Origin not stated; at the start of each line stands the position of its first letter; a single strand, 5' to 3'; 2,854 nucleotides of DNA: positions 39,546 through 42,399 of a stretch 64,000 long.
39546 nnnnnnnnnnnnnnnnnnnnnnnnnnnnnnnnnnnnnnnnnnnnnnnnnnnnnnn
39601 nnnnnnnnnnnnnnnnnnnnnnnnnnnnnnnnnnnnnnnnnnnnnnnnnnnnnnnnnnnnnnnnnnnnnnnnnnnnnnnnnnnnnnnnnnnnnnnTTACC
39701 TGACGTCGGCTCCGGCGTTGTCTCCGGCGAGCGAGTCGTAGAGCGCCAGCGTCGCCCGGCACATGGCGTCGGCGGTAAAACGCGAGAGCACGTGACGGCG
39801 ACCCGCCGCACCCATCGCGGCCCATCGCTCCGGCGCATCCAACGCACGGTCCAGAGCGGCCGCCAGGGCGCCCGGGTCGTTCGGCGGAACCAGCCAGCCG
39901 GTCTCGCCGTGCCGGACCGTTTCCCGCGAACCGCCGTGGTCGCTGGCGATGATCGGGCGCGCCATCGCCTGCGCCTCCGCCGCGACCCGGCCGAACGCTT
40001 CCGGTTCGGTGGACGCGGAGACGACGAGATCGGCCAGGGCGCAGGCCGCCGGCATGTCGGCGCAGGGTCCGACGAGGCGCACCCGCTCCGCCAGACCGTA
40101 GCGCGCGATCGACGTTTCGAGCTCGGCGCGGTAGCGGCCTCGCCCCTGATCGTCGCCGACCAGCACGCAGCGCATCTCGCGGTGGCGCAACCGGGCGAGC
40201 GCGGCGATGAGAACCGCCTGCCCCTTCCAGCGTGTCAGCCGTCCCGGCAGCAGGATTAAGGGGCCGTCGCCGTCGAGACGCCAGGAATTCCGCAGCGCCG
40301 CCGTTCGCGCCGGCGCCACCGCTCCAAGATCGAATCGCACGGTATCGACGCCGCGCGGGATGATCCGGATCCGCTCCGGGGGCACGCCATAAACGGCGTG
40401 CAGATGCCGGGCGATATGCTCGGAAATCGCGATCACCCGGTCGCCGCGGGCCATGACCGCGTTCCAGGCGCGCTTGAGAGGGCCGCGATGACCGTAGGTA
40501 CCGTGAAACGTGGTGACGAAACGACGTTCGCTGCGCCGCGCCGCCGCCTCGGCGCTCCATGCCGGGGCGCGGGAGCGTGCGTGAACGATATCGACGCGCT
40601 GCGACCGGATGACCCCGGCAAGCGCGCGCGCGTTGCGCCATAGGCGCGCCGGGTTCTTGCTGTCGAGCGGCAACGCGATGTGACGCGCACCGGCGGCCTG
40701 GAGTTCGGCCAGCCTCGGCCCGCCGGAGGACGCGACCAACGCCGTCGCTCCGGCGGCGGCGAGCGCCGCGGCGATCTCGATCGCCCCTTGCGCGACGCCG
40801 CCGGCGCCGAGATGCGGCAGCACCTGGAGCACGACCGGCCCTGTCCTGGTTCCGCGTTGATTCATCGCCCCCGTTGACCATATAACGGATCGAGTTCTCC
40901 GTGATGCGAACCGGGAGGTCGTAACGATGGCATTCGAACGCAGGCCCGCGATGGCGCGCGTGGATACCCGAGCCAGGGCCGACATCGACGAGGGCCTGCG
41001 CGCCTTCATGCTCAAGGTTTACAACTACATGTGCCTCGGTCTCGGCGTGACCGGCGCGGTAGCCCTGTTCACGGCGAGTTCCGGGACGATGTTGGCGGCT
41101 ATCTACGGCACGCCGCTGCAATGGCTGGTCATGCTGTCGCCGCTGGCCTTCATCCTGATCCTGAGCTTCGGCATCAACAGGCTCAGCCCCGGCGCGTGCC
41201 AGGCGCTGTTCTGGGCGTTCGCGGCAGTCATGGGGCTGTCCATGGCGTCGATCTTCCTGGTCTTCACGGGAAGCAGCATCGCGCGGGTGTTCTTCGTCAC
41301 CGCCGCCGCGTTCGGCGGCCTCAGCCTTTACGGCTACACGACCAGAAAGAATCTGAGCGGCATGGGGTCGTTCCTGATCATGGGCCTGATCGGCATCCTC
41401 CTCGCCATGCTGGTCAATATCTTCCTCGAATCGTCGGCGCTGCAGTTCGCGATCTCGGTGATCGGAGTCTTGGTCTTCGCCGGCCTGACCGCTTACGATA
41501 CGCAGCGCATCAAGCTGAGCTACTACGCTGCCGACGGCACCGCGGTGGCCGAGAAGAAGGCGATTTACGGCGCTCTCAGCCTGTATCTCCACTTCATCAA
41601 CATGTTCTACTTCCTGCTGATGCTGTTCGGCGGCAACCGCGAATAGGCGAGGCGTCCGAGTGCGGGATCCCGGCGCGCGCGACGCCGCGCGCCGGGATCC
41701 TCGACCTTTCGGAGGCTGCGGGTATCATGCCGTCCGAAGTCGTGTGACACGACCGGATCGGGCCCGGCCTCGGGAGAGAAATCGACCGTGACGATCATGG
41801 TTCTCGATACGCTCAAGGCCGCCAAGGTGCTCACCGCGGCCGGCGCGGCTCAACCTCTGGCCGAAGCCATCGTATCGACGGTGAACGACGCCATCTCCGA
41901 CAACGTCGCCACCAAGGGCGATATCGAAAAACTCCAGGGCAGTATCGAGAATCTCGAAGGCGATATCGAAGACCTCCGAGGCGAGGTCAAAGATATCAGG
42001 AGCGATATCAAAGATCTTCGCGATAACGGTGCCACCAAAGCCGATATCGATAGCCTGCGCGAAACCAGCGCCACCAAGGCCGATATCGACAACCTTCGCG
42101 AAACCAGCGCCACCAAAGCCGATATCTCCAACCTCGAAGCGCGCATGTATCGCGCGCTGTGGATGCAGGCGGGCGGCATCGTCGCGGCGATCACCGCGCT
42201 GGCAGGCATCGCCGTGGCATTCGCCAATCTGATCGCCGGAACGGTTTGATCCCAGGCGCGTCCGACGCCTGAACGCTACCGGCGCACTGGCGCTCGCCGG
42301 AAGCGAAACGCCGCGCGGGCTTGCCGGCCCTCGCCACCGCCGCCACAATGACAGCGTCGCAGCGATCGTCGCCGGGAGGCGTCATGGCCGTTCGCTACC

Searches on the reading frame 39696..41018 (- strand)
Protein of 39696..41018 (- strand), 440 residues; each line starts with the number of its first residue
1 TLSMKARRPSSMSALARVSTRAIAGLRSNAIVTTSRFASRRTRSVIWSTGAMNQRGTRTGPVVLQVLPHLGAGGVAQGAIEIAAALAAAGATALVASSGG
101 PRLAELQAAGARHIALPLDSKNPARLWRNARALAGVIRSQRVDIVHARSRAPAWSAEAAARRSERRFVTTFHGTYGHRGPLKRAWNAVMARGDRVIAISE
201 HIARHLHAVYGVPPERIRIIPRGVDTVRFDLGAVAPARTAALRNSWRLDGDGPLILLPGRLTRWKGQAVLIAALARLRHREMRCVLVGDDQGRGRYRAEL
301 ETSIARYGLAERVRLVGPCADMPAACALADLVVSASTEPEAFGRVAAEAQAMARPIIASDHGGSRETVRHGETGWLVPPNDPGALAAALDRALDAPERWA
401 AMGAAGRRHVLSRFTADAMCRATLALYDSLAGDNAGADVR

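Call 15: search_protein_families(library=pfam, proteins=[window:39696-41018:-], max_evalue=0.001)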
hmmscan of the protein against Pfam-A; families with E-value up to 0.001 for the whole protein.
window:39696-41018:- (440 aa): 6 families
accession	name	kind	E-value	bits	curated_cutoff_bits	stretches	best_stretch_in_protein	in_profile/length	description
PF00534.26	Glycos_transf_1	-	7.6e-35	120.4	26.4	1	242-408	5-171/172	Glycosyl transferases group 1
PF13439.12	Glyco_transf_4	-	1.9e-32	113.1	28.5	1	73-227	2-169/170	Glycosyltransferase Family 4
PF13692.12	Glyco_trans_1_4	-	1.6e-31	109.9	27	1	253-394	2-141/142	Glycosyl transferases group 1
PF13579.12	Glyco_trans_4_4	-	4.9e-21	76.1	29.7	1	73-223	1-158/158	Glycosyl transferase 4-like domain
PF13477.12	Glyco_trans_4_2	-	3.9e-10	40.5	23.4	1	80-186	14-121/139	Glycosyl transferase 4-like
PF13524.12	Glyco_trans_1_2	-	4.2e-06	27.2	25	1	271-421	6-140/144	Glycosyl transferase-like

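Call 50: search_protein_families(library=ncbifam, proteins=[window:39696-41018:-], max_evalue=0.001)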
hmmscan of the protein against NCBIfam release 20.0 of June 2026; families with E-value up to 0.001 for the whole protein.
window:39696-41018:- (440 aa): 30 families (the best 25 are shown)
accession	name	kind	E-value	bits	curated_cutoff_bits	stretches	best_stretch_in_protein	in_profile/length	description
NF041876.1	EPS_EpsE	equivalog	1.1e-38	133.6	400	1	119-418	91-384/389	exopolysaccharide biosynthesis GT4 family glycosyltransferase EpsE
TIGR03088.1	stp2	hypoth_equivalog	5.8e-34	117.7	409.05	1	62-429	3-372/374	TIGR03088 family PEP-CTERM/XrtA system glycosyltransferase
TIGR03449.1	mycothiol_MshA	equivalog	2e-31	109.3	462.5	1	186-429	159-402/406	D-inositol-3-phosphate glycosyltransferase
TIGR04063.1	stp3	hypoth_equivalog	5.3e-29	101.3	442.05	1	126-429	77-394/397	TIGR04063 family PEP-CTERM/XrtA system glycosyltransferase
TIGR03999.1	thiol_BshA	equivalog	2.4e-28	99.1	273.7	1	70-430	9-373/375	N-acetyl-alpha-D-glucosaminyl L-malate synthase BshA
TIGR02149.1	glgA_Coryne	subfamily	3.3e-27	95.6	302.4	1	189-429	142-389/391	glycogen synthase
TIGR04047.1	MSMEG_0565_glyc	hypoth_equivalog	2.2e-24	86.2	259.85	1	73-428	13-372/373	MSMEG_0565 family glycosyltransferase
NF038229.1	Glyco4_Geo_Pelo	equivalog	9.4e-20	70.9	400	1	105-430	26-336/338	GPMC system family 4 glycosyltransferase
NF053787.1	GlcN_PG_synth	equivalog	1.3e-19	70.3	480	1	153-431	95-360/361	N-acetylglucosaminyl phosphatidylglycerol synthase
NF038295.1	EPS_HpsP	equivalog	9.2e-18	64.4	550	1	210-430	172-387/388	hormogonium polysaccharide biosynthesis glycosyltransferase HpsP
NF012028.0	PRK15484.1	subfamily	5.5e-16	58.6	618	1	212-418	158-366/380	lipopolysaccharide N-acetylglucosaminyltransferase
TIGR04157.1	glyco_rSAM_CFB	subfamily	3.3e-15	56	400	1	187-378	165-349/406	TIGR04157 family glycosyltransferase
NF038298.1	EPS_HpsO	equivalog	6.8e-15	54.7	575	1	217-430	170-387/388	hormogonium polysaccharide biosynthesis glycosyltransferase HpsO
TIGR04005.1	wcaL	equivalog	2.4e-13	49.7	537.6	1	181-392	161-367/406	colanic acid biosynthesis glycosyltransferase WcaL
TIGR02472.1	sucr_P_syn_N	equivalog_domain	6.6e-13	48.3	576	1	188-424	181-435/439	sucrose-phosphate synthase, putative, glycosyltransferase domain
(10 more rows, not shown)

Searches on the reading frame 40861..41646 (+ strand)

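Call 15: search_protein_families(library=pfam, proteins=[window:40861-41646:+], max_evalue=0.001)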
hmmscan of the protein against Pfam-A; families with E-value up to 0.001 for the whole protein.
window:40861-41646:+ (261 aa): 1 family
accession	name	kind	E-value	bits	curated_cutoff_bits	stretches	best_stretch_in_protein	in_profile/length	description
PF01027.25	Bax1-I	-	4e-60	203.6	34.1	1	47-256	1-207/207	Inhibitor of apoptosis-promoting Bax1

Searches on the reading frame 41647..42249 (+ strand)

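Call 15: search_protein_families(library=pfam, proteins=[window:41647-42249:+], max_evalue=0.001)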
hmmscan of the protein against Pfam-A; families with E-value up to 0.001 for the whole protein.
window:41647-42249:+ (200 aa): 3 families
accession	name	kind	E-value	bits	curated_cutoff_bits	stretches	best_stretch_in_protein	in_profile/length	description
PF06810.17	Phage_scaffold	-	9.7e-05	22.8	35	1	60-166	4-109/170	Phage capsid assembly scaffolding protein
PF07798.16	CCDC90-like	-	0.00014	22.2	33.5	0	54-138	2-92/175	Coiled-coil domain-containing protein 90-like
PF16043.11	DUF4795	-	0.00066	19.6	34.8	0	91-167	7-81/208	Domain of unknown function (DUF4795)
